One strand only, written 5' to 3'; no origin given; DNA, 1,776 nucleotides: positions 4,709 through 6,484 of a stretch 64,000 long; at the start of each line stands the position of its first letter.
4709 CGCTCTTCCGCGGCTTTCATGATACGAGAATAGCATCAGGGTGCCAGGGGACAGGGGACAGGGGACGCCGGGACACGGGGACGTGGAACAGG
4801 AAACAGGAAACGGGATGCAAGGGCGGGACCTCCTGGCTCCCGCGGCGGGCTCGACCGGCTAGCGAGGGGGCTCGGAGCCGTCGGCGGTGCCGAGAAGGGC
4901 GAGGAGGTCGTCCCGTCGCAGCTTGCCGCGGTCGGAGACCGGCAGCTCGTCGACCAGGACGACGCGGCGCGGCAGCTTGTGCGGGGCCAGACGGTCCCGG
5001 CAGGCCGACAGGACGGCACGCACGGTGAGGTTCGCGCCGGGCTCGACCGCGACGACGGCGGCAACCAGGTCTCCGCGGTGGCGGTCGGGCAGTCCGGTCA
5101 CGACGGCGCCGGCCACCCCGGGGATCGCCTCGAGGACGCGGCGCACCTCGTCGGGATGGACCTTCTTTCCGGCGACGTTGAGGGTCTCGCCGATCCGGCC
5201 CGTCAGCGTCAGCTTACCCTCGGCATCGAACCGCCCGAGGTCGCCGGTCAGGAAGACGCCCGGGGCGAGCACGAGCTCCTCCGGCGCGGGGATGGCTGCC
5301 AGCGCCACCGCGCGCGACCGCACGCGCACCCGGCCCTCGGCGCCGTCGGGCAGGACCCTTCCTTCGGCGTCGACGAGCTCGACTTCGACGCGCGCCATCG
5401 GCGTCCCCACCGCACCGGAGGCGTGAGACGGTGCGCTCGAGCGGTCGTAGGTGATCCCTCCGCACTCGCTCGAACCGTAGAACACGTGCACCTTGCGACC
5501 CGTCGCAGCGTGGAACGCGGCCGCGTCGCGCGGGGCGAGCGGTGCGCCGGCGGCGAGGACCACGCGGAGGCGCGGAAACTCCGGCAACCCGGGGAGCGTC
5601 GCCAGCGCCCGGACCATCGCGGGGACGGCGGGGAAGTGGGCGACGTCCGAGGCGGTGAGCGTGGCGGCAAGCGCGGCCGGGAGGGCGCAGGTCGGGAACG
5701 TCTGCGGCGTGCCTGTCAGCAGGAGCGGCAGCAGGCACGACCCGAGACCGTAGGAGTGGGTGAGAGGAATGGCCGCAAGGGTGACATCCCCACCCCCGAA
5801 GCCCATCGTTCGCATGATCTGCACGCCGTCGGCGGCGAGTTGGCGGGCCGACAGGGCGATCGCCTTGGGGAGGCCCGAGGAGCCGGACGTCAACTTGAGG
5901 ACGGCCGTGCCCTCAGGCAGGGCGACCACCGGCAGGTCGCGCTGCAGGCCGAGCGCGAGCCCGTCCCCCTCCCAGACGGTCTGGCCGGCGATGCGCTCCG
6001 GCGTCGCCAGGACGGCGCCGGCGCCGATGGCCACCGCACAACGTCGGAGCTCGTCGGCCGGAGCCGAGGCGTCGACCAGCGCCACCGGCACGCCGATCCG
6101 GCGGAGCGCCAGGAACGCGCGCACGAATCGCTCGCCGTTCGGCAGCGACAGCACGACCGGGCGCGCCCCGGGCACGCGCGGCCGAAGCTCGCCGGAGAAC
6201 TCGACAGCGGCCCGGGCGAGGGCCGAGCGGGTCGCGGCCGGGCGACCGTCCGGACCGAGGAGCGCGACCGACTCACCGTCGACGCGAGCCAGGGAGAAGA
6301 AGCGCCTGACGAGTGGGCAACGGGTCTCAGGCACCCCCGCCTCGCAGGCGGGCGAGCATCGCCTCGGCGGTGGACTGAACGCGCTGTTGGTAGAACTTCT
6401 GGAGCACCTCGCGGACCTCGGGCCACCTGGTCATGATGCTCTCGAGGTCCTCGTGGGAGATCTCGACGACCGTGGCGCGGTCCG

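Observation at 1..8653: Chemotaxis operon (two CheW, MCP, CheA-REC hybrid, CheB) directly downstream of an AMP-ligase / TPR-cNMP-binding / amidohydrolase operon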

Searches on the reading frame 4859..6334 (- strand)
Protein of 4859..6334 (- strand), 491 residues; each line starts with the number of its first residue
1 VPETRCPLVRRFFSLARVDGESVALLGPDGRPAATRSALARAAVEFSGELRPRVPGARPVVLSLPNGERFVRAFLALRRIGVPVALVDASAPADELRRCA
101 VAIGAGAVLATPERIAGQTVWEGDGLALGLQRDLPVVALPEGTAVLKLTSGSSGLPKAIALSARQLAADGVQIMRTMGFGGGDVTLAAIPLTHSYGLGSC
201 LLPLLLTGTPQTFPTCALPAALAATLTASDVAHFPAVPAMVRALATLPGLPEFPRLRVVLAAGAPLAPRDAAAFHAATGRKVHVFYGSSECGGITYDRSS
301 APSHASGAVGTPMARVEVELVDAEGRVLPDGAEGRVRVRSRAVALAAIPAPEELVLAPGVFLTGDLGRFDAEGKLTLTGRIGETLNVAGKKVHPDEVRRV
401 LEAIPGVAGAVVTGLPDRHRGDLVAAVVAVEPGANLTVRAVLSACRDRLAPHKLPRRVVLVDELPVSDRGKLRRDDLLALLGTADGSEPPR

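Call 3: search_protein_families(library=pfam, proteins=[window:4859-6334:-], max_evalue=0.01)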
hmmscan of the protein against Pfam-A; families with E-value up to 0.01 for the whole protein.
window:4859-6334:- (491 aa): 2 families
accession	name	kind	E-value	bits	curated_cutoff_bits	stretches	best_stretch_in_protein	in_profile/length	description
PF00501.34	AMP-binding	-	1.3e-43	149.7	29.9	1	35-344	23-380/384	AMP-binding enzyme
PF13193.12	AMP-binding_C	-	1e-11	46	24.5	1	400-471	5-76/76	AMP-binding enzyme C-terminal domain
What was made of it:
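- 4859..6334 (-): Class I adenylate-forming enzyme (acyl/aryl-CoA-ligase-like), 491 aa; substrate unknown. Pfam (call 3).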

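Call 29: search_protein_families(library=ncbifam, proteins=[window:4859-6334:-], max_evalue=0.001)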
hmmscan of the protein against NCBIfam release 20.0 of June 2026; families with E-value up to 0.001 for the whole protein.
window:4859-6334:- (491 aa): 103 families (the best 25 are shown)
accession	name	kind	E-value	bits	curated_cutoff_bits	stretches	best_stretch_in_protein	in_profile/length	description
NF004837.0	PRK06187.1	subfamily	2.2e-53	181.3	476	1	143-477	172-518/531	long-chain-fatty-acid--CoA ligase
NF004511.1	PRK05852.1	equivalog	4.2e-52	177.4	650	1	21-477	14-500/505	FadD7 family fatty acid--CoA ligase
NF004114.0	PRK05605.1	equivalog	2e-45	155.2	766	1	140-478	220-566/575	long-chain-fatty-acid--CoA ligase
NF005702.0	PRK07514.1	subfamily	3.3e-44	151.1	558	1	89-475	108-494/506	malonyl-CoA synthase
NF006182.0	PRK08316.1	subfamily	4.4e-38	131.1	663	1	144-475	174-511/523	fatty acyl-CoA synthetase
NF004814.0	PRK06164.1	equivalog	2.4e-37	128.7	677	1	137-468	177-514/540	acyl-CoA synthetase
NF058661.1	cispen_AMP_AmcH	equivalog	2.6e-37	128.4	370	1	55-462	40-450/458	adenylate-forming 2-oxoglutaryl-ACP ligase AmcH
NF009233.0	PRK12583.1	subfamily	1e-36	126.5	832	1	145-474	205-543/558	fatty acid CoA ligase family protein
NF005858.0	PRK07787.1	subfamily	1.5e-36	125.8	575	1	52-478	41-469/471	acyl-CoA synthetase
NF006572.0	PRK09088.1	equivalog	1.9e-36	125.8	696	1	140-479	139-485/491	acyl-CoA synthetase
TIGR03208.1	cyc_hxne_CoA_lg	equivalog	2.2e-36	125.7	792.3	1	139-474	193-533/538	cyclohexanecarboxylate-CoA ligase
TIGR01923.1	menE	equivalog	5.7e-36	124.3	330.15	1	60-476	27-441/442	o-succinylbenzoate--CoA ligase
NF006181.0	PRK08314.1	subfamily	1.1e-34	119.6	705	1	135-472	198-545/563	long-chain-fatty-acid--CoA ligase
NF005801.1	PRK07656.1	equivalog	2.7e-34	118.6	657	1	139-477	162-499/500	FadD3 family acyl-CoA ligase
NF005463.0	PRK07059.1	subfamily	3.2e-34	118.3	869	1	136-477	199-552/557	long-chain-fatty-acid--CoA ligase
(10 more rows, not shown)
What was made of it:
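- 4859..6334 (-): Below every NCBIfam equivalog cut-off (call 29).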

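Call 49: search_solved_structures(query=window:4859-6334:-, max_evalue=1e-20)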
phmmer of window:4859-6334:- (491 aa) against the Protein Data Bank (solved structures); distinct sequences matched with E-value up to 1e-20: 48.
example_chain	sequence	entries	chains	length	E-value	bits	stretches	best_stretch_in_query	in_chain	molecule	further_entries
6qjz_A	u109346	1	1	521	3.3e-40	141.8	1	136-474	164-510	oxalyl CoA-synthetase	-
5ie0_A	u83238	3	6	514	6.4e-36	127.7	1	136-474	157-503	Oxalate--CoA ligase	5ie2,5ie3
8aff_A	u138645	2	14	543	1.9e-33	119.5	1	138-475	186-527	Oxalate--CoA ligase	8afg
8weu_A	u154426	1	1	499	1e-32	117.1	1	30-477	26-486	Fatty-acyl-CoA synthase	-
8wev_A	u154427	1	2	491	1.7e-32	116.4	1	30-477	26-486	Feruloyl-CoA Synthetase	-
4fuq_A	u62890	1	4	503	2.5e-32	115.9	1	141-476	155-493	Malonyl CoA synthetase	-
6sq8_A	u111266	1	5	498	4.3e-32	115.1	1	126-472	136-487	Fatty acid CoA ligase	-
4fut_A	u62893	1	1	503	1.8e-31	113.1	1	140-475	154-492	Malonyl CoA synthetase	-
6h1b_A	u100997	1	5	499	2.2e-31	112.7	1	126-470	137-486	Fatty acid CoA ligase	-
4gxq_A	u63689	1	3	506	1.5e-29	106.7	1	144-475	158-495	Malonyl CoA synthetase, Benzoate-CoA ligase Chimeric protein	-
4gxr_A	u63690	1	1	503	1.3e-28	103.6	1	144-475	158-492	Malonyl CoA synthetase, Benzoate-CoA ligase Chimeric protein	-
5bsw_A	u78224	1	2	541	4.4e-28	101.9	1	131-482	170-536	4-coumarate--CoA ligase 2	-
5u95_A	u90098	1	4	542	8.7e-28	100.9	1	131-482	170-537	4-coumarate--CoA ligase 2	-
5bsm_A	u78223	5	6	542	1.7e-27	99.9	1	131-482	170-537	4-coumarate--CoA ligase 2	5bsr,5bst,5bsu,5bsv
3r44_A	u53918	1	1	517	2.7e-27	99.3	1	133-474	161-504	fatty acyl CoA synthetase FADD13 (FATTY-ACYL-CoA SYNTHETASE)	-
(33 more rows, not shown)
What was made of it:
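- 4859..6334 (-): The nearest solved relatives are oxalate-, malonyl-, feruloyl- and fatty-acyl-CoA ligases (call 49).
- The ligase is a generic class I adenylating enzyme (calls 29, 49).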

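Call 87: find_homologous_proteins(query=window:4859-6334:-, max_evalue=1e-20)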
Query window:4859-6334:- (491 aa): 319 proteins with E <= 1e-20 among 8000 candidates; the best 120 are listed.
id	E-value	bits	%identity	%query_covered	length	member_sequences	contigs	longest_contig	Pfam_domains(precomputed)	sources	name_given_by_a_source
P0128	3.7e-283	958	92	100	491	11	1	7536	PF00501.35,PF13193.13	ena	-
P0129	3.1e-272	922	89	100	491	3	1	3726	PF00501.35,PF13193.13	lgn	-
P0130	3.5e-261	885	86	100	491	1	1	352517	PF00501.35,PF13193.13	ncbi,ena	-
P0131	1.9e-234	797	79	99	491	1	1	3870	PF00501.35,PF13193.13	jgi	-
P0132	3.4e-233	793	79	97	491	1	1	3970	PF00501.35,PF13193.13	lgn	-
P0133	3.6e-190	651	67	98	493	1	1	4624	PF00501.35,PF13193.13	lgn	-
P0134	2.5e-187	642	67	99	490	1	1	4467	PF00501.35,PF13193.13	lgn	-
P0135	4.8e-186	638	67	99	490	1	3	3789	PF00501.35,PF13193.13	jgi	jgi:acyl-CoA synthetase (AMP-forming)/AMP-acid ligase II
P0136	7.1e-186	637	67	97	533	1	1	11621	PF00501.35,PF13193.13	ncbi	-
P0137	2.4e-184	632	68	98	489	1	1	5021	PF00501.35,PF13193.13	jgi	jgi:acyl-coenzyme A synthetase/AMP-(fatty) acid ligase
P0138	4.5e-184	631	66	98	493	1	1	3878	PF00501.35,PF13193.13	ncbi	-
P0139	5.1e-184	631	67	98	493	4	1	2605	PF00501.35,PF13193.13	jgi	jgi:acyl-CoA synthetase (AMP-forming)/AMP-acid ligase II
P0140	9.6e-184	630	66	99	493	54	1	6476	PF00501.35,PF13193.13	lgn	-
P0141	1.5e-183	629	66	99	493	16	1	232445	PF00501.35,PF13193.13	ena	-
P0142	2.0e-183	629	66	98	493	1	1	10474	PF00501.35,PF13193.13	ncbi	-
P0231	2.3e-158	546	60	99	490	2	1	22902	PF00501.35,PF13193.13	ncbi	ncbi:MAG: class I adenylate-forming enzyme family protein [Thermoanaerobaculum sp.]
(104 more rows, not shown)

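Call 88: find_encoding_contigs(protein=P0231, flank=10000, max_places=2)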
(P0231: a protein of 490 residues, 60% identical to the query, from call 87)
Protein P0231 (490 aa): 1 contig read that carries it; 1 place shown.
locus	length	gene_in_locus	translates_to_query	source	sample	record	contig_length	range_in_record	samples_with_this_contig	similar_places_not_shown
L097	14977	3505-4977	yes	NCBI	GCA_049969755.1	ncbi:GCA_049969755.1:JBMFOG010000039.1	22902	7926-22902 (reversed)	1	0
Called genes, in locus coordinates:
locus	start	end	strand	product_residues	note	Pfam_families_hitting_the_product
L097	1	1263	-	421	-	PF00512:HisKA, PF02518:HATPase_c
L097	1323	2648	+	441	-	PF01979:Amidohydro_1, PF07969:Amidohydro_3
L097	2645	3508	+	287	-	PF00027:cNMP_binding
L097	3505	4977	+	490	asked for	PF00501:AMP-binding, PF13193:AMP-binding_C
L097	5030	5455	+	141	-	PF01584:CheW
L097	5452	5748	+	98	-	-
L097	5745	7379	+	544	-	PF00015:MCPsignal, PF02743:dCache_1, PF22673:MCP-like_PDC_1 (weak)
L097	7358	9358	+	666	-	PF01627:Hpt, PF02518:HATPase_c, PF01584:CheW (weak), PF00072:Response_reg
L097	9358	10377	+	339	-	PF00072:Response_reg, PF01339:CheB_methylest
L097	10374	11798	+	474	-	PF00072:Response_reg, PF00990:GGDEF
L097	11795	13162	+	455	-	PF01739:CheR, PF07719:TPR_2 (faint), PF13181:TPR_8 (faint), PF13432:TPR_16 (weak), PF23914:TPR_CcmH_CycH (weak), PF13431:TPR_17 (faint)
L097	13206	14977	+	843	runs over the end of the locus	PF00069:Pkinase, PF07714:PK_Tyr_Ser-Thr, PF03109:ABC1 (weak), PF14559:TPR_19, PF13432:TPR_16, PF14559:TPR_19 (weak), PF14559:TPR_19, PF13424:TPR_12, +13 more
